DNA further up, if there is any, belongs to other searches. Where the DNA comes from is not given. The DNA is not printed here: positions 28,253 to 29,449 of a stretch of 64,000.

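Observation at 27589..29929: Odd co-operonic set: DnaQ-type exonuclease with WYL-like tail, DUF2156 (MprF-C-like), YkgJ CxxCxxCC protein and a 44-codon tRNA-binding-domain remnant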

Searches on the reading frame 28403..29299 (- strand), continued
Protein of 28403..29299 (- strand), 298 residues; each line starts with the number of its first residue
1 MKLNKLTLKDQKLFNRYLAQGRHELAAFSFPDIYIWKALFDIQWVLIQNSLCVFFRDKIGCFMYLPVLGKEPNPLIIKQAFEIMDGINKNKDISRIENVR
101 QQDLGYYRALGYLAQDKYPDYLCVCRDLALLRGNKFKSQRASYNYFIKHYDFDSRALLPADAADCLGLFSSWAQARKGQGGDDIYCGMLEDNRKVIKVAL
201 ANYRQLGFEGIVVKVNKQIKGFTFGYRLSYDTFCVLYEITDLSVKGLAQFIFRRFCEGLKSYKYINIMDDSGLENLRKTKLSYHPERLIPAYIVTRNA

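Call 52: find_encoding_contigs(protein=P0369, flank=5000, max_places=3)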
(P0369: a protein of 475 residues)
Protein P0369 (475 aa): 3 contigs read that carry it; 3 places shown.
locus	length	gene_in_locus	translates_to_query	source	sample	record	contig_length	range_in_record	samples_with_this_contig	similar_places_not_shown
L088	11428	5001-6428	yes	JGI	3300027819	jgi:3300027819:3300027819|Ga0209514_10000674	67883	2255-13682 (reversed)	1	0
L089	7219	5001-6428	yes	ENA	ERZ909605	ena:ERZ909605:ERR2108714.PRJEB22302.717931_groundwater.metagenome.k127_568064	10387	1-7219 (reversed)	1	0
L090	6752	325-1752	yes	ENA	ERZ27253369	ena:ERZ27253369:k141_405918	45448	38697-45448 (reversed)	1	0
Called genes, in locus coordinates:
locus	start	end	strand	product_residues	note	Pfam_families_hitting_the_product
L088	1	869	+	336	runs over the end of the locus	PF01408:GFO_IDH_MocA, PF02894:GFO_IDH_MocA_C, PF22725:GFO_IDH_MocA_C3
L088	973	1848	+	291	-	PF00795:CN_hydrolase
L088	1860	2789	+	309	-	PF01408:GFO_IDH_MocA (weak)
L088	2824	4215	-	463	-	PF00480:ROK (weak)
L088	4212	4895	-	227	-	PF00535:Glycos_transf_2, PF10111:Glyco_tranf_2_2 (weak), PF13641:Glyco_tranf_2_3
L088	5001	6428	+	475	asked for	PF03692:CxxCxxCC (weak), PF09924:LPG_synthase_C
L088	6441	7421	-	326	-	PF08100:Dimerisation, PF00891:Methyltransf_2, PF13489:Methyltransf_23 (weak), PF08242:Methyltransf_12 (weak), PF13649:Methyltransf_25 (weak)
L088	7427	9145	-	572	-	PF14716:HHH_8, PF00633:HHH (faint), PF14520:HHH_5, PF14792:DNA_pol_B_palm (faint), PF14791:DNA_pol_B_thumb, PF02811:PHP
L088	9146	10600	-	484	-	PF00171:Aldedh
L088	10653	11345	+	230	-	PF06452:CBM9_1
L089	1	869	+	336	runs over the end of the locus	PF01408:GFO_IDH_MocA, PF02894:GFO_IDH_MocA_C, PF22725:GFO_IDH_MocA_C3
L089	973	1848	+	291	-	PF00795:CN_hydrolase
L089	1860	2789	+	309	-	PF01408:GFO_IDH_MocA (weak)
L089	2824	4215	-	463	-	PF00480:ROK (weak)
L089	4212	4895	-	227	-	PF00535:Glycos_transf_2, PF10111:Glyco_tranf_2_2 (weak), PF13641:Glyco_tranf_2_3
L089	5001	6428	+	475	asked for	PF03692:CxxCxxCC (weak), PF09924:LPG_synthase_C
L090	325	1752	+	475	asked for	PF03692:CxxCxxCC (weak), PF09924:LPG_synthase_C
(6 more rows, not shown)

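Call 53: list_cluster_members(proteins=[P0365, P0369, P0371, P0372, P0376, P0381, P0361, P0362, P0363, P0366])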
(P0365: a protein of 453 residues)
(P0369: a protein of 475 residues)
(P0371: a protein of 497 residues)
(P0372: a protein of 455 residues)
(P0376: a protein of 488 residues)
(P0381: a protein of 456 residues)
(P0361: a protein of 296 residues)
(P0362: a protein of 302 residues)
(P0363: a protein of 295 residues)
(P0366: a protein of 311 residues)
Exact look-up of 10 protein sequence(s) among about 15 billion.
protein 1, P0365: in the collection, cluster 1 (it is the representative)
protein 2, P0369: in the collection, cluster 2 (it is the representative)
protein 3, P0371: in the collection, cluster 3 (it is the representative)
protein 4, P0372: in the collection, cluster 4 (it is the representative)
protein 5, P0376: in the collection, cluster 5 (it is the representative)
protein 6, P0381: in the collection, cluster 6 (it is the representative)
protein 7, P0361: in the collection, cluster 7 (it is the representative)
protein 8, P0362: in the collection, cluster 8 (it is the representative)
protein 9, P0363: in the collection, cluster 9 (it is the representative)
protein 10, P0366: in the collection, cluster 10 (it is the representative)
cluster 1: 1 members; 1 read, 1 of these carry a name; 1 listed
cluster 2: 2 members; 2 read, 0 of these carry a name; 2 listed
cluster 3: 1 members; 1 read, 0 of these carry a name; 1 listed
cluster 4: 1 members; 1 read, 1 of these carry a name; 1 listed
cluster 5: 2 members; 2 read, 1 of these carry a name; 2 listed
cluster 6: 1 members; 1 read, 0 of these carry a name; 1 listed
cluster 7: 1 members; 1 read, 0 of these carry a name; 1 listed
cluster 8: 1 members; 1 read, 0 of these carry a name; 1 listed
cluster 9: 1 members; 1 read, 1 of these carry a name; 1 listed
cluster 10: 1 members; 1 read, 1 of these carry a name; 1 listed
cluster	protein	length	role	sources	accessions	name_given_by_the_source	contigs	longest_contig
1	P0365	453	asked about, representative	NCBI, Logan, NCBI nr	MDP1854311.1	MAG: phosphatidylglycerol lysyltransferase domain-containing protein [Candidatus ... | phosphatidylglycerol lysyltransferase domain-containing protein [Candidatus Omnitrophota ...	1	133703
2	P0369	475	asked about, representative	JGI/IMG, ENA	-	-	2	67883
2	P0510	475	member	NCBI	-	-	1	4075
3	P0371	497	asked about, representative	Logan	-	-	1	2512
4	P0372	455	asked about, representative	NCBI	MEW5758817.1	MAG: phosphatidylglycerol lysyltransferase domain-containing protein [Candidatus ...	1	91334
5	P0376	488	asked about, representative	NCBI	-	-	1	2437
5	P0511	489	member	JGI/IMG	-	hypothetical protein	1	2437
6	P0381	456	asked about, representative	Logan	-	-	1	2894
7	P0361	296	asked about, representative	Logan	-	-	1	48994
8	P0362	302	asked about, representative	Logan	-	-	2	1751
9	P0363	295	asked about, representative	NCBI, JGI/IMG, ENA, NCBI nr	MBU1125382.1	MAG: DUF2156 domain-containing protein [Candidatus Omnitrophica bacterium] | DUF2156 domain-containing protein [Candidatus Omnitrophota bacterium]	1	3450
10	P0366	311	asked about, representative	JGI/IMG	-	uncharacterized protein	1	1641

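Call 54: find_encoding_contigs(protein=P0365, flank=4000, max_places=1)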
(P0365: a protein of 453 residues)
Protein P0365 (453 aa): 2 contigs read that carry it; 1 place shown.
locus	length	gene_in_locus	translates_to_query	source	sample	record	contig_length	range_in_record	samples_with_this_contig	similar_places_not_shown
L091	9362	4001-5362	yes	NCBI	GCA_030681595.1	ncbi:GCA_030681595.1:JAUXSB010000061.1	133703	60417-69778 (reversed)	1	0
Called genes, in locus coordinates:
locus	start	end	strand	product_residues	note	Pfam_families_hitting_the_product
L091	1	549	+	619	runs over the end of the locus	PF02771:Acyl-CoA_dh_N, PF02770:Acyl-CoA_dh_M, PF00441:Acyl-CoA_dh_1, PF08028:Acyl-CoA_dh_2 (weak), PF21343:ACAD9-ACADV_C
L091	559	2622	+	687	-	PF00027:cNMP_binding, PF13614:AAA_31 (weak), PF01734:Patatin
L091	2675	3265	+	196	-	PF09335:VTT_dom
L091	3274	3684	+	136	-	PF00472:RF-1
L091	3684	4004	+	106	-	PF01588:tRNA_bind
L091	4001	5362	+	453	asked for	PF09924:LPG_synthase_C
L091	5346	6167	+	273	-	PF00929:RNase_T, PF13482:RNase_H_2 (faint), PF13280:WYL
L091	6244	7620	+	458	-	PF04715:, PF00425:Chorismate_bind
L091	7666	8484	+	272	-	PF01063:Aminotran_4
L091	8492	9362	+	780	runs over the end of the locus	PF12969:DUF3857, PF01841:Transglut_core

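Call 55: find_encoding_contigs(protein=P0372, flank=4000, max_places=1)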
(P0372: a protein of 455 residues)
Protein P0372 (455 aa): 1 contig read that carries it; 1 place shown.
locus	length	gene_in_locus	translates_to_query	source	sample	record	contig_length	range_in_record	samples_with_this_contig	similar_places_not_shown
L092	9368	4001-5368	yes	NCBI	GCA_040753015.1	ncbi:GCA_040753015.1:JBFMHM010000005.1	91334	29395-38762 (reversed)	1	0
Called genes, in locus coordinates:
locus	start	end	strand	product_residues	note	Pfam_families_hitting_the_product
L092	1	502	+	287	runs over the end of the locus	PF00528:BPD_transp_1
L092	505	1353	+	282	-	PF00528:BPD_transp_1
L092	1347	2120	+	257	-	PF00005:ABC_tran, PF13304:AAA_21 (faint)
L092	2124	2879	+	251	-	PF02463:SMC_N (faint), PF13175:AAA_15 (weak), PF00005:ABC_tran, PF13304:AAA_21 (weak)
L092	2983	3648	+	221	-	PF01895:PhoU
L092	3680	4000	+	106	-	PF01588:tRNA_bind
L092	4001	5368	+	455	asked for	PF03692:CxxCxxCC (weak), PF09924:LPG_synthase_C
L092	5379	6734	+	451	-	PF04715:, PF00425:Chorismate_bind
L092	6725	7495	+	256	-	PF01063:Aminotran_4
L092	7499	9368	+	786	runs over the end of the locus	PF13424:TPR_12 (faint), PF07719:TPR_2 (faint), PF12895:ANAPC3 (weak), PF12969:DUF3857, PF01841:Transglut_core, PF04473:DUF553 (weak)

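Call 57: find_related_loci(query=A3, collection=metagenome_contigs, flank=4000)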
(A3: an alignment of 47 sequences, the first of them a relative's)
Query A3 (475 aa) in metagenome_contigs; peptide patterns used: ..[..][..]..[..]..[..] (x = any residue, [..] = any of these).
599 stretches matched a pattern (row limit reached: there are more); 575 encode a relative of the query (tblastn E <= 1e-3); the best 80 are kept; 80 distinct loci.
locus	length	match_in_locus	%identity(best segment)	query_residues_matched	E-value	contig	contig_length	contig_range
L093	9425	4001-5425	100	1-475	0e+0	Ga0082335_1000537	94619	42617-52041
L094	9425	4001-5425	100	1-475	0e+0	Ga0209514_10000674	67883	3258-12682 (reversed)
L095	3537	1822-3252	40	7-465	2e-117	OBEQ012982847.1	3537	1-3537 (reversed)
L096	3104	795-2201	40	7-465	2e-111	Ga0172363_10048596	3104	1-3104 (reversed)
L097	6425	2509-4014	38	8-466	2e-108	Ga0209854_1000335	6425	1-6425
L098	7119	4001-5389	39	5-465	7e-108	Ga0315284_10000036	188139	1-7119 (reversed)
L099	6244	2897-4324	38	8-465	9e-108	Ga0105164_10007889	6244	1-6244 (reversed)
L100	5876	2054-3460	41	8-465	3e-107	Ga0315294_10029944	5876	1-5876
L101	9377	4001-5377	41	8-466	5e-107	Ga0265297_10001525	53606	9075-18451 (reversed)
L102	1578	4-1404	39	5-465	4e-115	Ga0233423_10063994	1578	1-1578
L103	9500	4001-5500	38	6-471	1e-106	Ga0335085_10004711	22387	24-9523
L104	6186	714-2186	37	8-475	3e-106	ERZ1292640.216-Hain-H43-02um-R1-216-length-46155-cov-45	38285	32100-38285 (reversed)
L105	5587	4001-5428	38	8-466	2e-106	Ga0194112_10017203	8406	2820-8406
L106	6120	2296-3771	39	1-466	1e-105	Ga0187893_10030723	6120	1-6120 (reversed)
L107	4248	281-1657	39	8-466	4e-106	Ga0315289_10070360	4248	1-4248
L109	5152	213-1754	37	5-468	3e-105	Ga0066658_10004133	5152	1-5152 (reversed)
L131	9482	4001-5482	36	6-466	2e-99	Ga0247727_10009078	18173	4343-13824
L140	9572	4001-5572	35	5-466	5e-97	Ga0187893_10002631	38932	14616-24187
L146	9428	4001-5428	37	10-466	3e-96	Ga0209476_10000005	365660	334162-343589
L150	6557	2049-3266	38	8-456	1e-95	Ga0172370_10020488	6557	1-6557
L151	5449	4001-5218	38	8-456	1e-95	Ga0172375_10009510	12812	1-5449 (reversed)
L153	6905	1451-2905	34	3-466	1e-95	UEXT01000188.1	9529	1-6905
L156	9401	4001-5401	37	1-465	4e-95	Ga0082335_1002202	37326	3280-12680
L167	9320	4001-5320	37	8-465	2e-91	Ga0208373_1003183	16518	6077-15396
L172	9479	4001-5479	36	5-466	8e-91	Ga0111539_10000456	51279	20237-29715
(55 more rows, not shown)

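Call 60: search_protein_families(library=pfam, proteins=[L140:2307-3950:-, L153:2826-6422:+, L131:5544-6386:+, L146:339-1676:-, L172:1880-2326:-, L172:1-670:-, L151:3279-3857:-, L109:1736-2887:-, L150:3339-6434:-], max_evalue=0.001)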
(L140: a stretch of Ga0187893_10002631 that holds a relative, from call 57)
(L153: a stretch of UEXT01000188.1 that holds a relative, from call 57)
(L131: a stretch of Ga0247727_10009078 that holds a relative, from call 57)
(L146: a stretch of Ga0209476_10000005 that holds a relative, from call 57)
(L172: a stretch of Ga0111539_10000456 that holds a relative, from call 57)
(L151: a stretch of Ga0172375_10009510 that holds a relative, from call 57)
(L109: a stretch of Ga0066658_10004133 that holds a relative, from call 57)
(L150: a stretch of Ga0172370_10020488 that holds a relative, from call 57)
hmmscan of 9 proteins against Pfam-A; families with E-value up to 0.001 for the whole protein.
L140:2307-3950:- (547 aa): 0 families

L153:2826-6422:+ (1198 aa): 15 families
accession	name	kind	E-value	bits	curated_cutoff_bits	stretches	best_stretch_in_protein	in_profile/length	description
PF00989.32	PAS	-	8.6e-32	109.9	22.6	2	385-498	2-113/113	PAS fold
PF02518.31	HATPase_c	-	8.2e-24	84.6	26.4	1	933-1053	2-109/111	Histidine kinase-, DNA gyrase B-, and HSP90-like ATPase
PF13426.13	PAS_9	-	7.2e-23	81.3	27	2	395-498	2-101/103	PAS domain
PF08448.16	PAS_4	-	5e-21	75.4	23.1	2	395-502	6-109/110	PAS fold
PF13188.13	PAS_8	-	4.4e-17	61.7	21.8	2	384-438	1-55/65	PAS domain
PF00072.30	Response_reg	-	4.8e-17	62.6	30.2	1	1077-1189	1-111/111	Response regulator receiver domain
PF13185.12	GAF_2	-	1.1e-12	48.8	28.6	1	654-794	1-129/136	GAF domain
PF02743.24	dCache_1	-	1.1e-10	41.9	45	1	75-256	3-183/240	Cache domain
PF00512.31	HisKA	-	4e-10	40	26.9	1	826-888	3-64/66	His Kinase A (phospho-acceptor) domain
PF01590.32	GAF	-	4.5e-08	34.1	22.4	1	657-789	2-125/133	GAF domain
PF14215.12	bHLH-MYC_N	-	5.2e-07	30.6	30.2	1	705-790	96-178/181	bHLH-MYC and R2R3-MYB transcription factors N-terminal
PF12860.13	PAS_7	-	1.8e-06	28.5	27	0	520-639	2-115/115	PAS fold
PF08447.18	PAS_3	-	1.5e-05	25.6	25.6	0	407-477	2-69/89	PAS fold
PF22673.2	MCP-like_PDC_1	-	2.3e-05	25.2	27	1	152-221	45-112/113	Methyl-accepting chemotaxis protein-like, first PDC sensor domain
PF24820.1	Diguanyl_cycl_sensor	-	0.00011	22.5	28.1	0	394-482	6-95/109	Diguanylate cyclase-like sensor domain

L131:5544-6386:+ (280 aa): 6 families
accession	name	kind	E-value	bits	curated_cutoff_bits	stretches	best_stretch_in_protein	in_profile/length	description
PF08406.16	CbbQ_C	-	2.5e-33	114.6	20.6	1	195-278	1-84/85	CbbQ/NirQ/NorQ C-terminal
PF07728.20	AAA_5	-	1.8e-32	112.7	22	1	48-182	1-139/139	AAA domain (dynein-related subfamily)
PF12774.13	AAA_6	-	0.00014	21.4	25.2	0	41-87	27-73/327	Hydrolytic ATP binding site of dynein motor region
PF07726.17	AAA_3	-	0.00016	22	27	1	49-183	2-130/131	ATPase family associated with various cellular activities (AAA)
PF01078.27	Mg_chelatase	-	0.00027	20.8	20.3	0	100-180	96-173/207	Magnesium chelatase, subunit ChlI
PF00004.35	AAA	-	0.00041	21.2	21.2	1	49-83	1-35/131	ATPase family associated with various cellular activities (AAA)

L146:339-1676:- (445 aa): 2 families
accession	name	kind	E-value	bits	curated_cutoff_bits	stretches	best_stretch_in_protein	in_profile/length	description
PF12544.13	LAM_C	-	2.7e-19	70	26.7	1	357-416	1-59/127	Lysine-2,3-aminomutase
PF04055.27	Radical_SAM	-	1.2e-18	68.3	29.5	1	167-317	3-163/166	Radical SAM superfamily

L172:1880-2326:- (148 aa): 3 families
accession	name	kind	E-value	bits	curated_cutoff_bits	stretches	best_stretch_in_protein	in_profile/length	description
PF13417.12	GST_N_3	-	8.4e-16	58.5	22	1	50-122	1-72/75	Glutathione S-transferase, N-terminal domain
PF13409.12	GST_N_2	-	2e-08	35.2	25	1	55-119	1-69/70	Glutathione S-transferase, N-terminal domain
PF00462.30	Glutaredoxin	-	4.4e-07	30.5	22.9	1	49-104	2-58/60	Glutaredoxin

L172:1-670:- (223 aa): 2 families
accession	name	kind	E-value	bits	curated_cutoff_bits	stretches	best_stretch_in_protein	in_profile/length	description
PF06559.16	DCD_N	-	2.3e-69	232.9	21.4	1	23-184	2-163/164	2'-deoxycytidine 5'-triphosphate deaminase (DCD) N-terminal domain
PF22769.1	DCD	-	1.3e-34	120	27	1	25-183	1-152/153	dCTP deaminase-like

L151:3279-3857:- (192 aa): 3 families
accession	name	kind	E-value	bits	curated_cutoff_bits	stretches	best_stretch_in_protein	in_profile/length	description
PF01471.23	PG_binding_1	-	2.4e-34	117.7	23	2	137-188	6-57/57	Putative peptidoglycan binding domain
PF08823.16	PG_binding_2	-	4.1e-08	33.8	21.1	0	126-170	8-52/74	Putative peptidoglycan binding domain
PF09374.15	PG_binding_3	-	7.3e-07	29.7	24.6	0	149-167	15-33/76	Predicted Peptidoglycan domain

L109:1736-2887:- (383 aa): 0 families

L150:3339-6434:- (1031 aa): 8 families
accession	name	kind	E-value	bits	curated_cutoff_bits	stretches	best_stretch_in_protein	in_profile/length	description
PF00580.27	UvrD-helicase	-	3.8e-66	224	23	1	23-315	1-271/271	UvrD/REP helicase N-terminal domain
PF12705.13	PDDEXK_1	-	4.7e-25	89.4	22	1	763-1029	2-246/247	PD-(D/E)XK nuclease superfamily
PF13361.12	UvrD_C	-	1.2e-24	87.9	25.6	1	321-704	2-347/350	UvrD-like helicase C-terminal domain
PF13245.12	AAA_19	-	9.9e-21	74.8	25.1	1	27-299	1-133/134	AAA domain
PF13604.12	AAA_30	-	8.4e-09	35.9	27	1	22-87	1-66/191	AAA domain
PF01443.25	Viral_helicase1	-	7.6e-05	23.1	21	0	251-322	54-126/228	Viral superfamily 1 RNA helicase core domain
PF13538.12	UvrD_C_2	-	0.00011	22.4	27.4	0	684-699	33-48/52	UvrD-like helicase C-terminal domain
PF13086.12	AAA_11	-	0.00016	22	27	1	23-89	2-74/257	AAA domain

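Call 61: search_protein_families(library=padloc, proteins=[window:28403-29299:-], max_evalue=0.01)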
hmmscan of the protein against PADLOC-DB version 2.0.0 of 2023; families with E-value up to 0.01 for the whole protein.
window:28403-29299:- (298 aa): 0 families

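Call 76: predict_structure(alignment_id=A3)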
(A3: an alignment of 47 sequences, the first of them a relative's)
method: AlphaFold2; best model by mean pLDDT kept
length: 475 residues; sequences in the alignment: 47
mean_pLDDT: 91.0   pTM: 0.73
mean pLDDT of the five models: 91.0, 90.7, 90.6, 90.3, 89.9
residues with pLDDT >= 90: 346; 70-90: 105; 50-70: 11; < 50: 13
segments of 3 or more residues with pLDDT < 50: 160-163, 470-475
pLDDT, mean of each block of 10 residues (from residue 1): 68 82 85 90 81 92 92 90 94 87 89 86 94 90 90 85 56 94 96 91 96 93 96 92 96 95 87 97 96 98 97 98 98 97 97 88 92 91 98 98 97 98 98 98 94 98 83 36
secondary structure, 60 per line:
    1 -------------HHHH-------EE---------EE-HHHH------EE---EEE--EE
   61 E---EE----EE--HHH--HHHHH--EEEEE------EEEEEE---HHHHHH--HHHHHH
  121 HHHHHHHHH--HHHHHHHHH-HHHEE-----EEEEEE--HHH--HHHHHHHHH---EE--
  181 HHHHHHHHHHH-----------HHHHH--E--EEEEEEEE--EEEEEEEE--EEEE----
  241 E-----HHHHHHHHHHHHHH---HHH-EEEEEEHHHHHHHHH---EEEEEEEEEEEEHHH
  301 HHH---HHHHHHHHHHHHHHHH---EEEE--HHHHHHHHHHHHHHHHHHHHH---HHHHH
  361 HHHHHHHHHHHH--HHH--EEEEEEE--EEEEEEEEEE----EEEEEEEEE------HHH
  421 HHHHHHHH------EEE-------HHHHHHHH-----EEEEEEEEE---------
elements in order: H14-17 H39-42 E54-56 E59-61 H80-84 E87-91 E98-103 H107-112 H115-129 H132-140 E152-157 H165-173 H181-191 H203-207 E213-220 E223-230 E233-236 H247-260 E268-273 H274-282 E286-297 H298-303 H307-322 E326-329 H332-352 H356-372 E380-386 E389-398 E403-411 H418-428 E435-437 H445-452 E458-466
